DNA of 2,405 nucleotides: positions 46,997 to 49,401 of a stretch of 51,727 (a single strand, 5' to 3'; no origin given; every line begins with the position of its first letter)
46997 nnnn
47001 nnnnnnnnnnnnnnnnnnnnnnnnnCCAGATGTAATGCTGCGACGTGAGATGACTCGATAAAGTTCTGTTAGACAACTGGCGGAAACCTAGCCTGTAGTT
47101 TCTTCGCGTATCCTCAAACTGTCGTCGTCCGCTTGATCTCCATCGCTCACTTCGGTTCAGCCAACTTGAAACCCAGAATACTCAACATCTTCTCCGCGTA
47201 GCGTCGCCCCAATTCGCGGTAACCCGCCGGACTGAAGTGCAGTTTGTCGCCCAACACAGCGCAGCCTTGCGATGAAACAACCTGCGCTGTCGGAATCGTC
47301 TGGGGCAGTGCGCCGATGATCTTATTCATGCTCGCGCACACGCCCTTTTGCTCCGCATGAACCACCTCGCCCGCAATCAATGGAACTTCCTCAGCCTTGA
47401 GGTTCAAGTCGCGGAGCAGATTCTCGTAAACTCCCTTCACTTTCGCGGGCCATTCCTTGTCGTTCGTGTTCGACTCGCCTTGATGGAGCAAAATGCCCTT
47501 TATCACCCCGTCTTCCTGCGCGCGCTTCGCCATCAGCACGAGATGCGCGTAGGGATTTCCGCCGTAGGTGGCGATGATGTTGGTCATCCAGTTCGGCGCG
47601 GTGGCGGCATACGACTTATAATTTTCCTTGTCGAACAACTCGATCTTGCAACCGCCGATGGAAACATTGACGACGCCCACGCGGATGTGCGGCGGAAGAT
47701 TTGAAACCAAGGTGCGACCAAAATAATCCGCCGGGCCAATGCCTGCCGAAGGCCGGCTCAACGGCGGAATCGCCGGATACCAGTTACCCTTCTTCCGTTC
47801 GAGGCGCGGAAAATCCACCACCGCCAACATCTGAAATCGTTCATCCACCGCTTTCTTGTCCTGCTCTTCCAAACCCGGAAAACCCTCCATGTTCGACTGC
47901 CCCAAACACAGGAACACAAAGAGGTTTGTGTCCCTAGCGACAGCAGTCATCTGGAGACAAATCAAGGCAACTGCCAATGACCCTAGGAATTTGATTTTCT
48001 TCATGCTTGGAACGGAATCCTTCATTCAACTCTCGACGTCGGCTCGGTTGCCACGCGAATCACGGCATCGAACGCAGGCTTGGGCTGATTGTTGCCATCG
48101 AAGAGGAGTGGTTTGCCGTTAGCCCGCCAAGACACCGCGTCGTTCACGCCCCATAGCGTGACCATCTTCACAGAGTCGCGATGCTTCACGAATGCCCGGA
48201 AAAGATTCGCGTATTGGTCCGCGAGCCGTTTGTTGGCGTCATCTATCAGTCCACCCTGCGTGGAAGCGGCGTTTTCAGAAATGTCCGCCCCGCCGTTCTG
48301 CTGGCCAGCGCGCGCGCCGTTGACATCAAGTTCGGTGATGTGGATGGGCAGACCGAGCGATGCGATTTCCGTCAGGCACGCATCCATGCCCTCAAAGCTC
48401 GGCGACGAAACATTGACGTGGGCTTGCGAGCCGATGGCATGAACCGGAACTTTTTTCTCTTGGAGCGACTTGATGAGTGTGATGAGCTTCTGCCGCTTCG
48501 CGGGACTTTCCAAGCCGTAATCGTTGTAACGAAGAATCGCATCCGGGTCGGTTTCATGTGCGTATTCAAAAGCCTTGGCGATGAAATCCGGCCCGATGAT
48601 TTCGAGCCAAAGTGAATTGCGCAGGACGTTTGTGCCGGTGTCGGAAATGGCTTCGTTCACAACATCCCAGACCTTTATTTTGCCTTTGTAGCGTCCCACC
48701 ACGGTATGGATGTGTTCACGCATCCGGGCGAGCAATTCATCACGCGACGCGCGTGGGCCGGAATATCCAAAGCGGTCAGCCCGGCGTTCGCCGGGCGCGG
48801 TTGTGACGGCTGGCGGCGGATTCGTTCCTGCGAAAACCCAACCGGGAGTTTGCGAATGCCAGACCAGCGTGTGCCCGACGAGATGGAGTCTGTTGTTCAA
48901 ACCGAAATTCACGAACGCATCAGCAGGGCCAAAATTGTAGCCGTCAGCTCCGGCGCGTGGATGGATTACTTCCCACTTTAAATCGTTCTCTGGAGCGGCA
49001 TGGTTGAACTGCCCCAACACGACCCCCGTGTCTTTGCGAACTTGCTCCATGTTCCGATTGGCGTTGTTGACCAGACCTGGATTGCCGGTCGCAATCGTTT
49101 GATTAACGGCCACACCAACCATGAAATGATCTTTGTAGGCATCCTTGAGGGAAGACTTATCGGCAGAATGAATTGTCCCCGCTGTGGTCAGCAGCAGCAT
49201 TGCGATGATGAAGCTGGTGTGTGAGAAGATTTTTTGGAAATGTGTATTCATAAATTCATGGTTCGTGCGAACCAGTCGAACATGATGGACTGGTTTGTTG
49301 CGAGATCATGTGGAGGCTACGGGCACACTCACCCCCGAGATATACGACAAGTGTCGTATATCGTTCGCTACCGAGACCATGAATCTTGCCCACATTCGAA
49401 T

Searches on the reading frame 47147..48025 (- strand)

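Call 21: search_protein_families(library=pfam, proteins=[window:47147-48025:-], max_evalue=0.001)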
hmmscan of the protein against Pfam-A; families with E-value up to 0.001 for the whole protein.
window:47147-48025:- (292 aa): 1 family
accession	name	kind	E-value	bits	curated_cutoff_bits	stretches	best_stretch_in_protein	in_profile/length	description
PF03629.24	SASA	-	1.4e-34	120.1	24.8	1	37-281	4-225/226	Carbohydrate esterase, sialic acid-specific acetylesterase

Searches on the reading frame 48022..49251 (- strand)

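Call 21: search_protein_families(library=pfam, proteins=[window:48022-49251:-], max_evalue=0.001)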
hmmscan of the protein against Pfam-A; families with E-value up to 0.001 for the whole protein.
window:48022-49251:- (409 aa): 1 family
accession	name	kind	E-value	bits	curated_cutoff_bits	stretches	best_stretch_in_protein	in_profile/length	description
PF00331.26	Glyco_hydro_10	-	4.4e-92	309.1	22.1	1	34-398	1-309/311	Glycosyl hydrolase family 10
